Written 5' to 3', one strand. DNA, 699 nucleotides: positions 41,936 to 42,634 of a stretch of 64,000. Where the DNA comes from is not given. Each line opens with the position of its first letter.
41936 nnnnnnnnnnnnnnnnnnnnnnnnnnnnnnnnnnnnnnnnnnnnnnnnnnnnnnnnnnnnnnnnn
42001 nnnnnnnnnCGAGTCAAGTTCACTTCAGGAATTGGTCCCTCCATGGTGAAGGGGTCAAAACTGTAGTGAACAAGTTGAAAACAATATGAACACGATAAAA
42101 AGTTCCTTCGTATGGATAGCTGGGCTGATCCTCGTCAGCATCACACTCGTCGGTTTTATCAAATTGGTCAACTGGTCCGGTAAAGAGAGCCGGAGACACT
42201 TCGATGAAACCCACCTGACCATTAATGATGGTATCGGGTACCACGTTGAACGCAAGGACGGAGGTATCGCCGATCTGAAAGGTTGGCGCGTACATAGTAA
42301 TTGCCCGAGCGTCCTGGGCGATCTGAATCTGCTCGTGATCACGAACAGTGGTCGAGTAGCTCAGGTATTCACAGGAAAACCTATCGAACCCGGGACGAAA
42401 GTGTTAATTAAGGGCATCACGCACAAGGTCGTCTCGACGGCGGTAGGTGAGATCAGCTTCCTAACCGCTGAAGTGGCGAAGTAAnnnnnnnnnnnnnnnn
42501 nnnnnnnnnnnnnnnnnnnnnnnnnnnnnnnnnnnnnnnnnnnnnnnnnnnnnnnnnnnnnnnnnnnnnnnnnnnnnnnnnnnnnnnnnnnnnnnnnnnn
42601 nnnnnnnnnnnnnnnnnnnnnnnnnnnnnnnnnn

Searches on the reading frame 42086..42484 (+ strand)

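Call 7: search_protein_families(library=pfam, max_evalue=1, proteins=[window:42086-42484:+])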
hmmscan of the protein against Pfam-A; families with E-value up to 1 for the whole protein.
window:42086-42484:+ (132 aa): 0 families

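Call 8: search_protein_families(library=phrogs, max_evalue=1, proteins=[window:42086-42484:+])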
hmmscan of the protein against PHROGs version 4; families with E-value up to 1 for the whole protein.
window:42086-42484:+ (132 aa): 1 family
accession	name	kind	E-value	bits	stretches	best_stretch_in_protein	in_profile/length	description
phrog_33649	-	unknown function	0.21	12.5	1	1-39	1-36/186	-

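Call 92: search_protein_families(library=padloc, max_evalue=0.1, proteins=[window:42086-42481:+])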
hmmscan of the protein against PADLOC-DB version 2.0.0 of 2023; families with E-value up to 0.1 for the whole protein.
window:42086-42481:+ (132 aa): 0 families
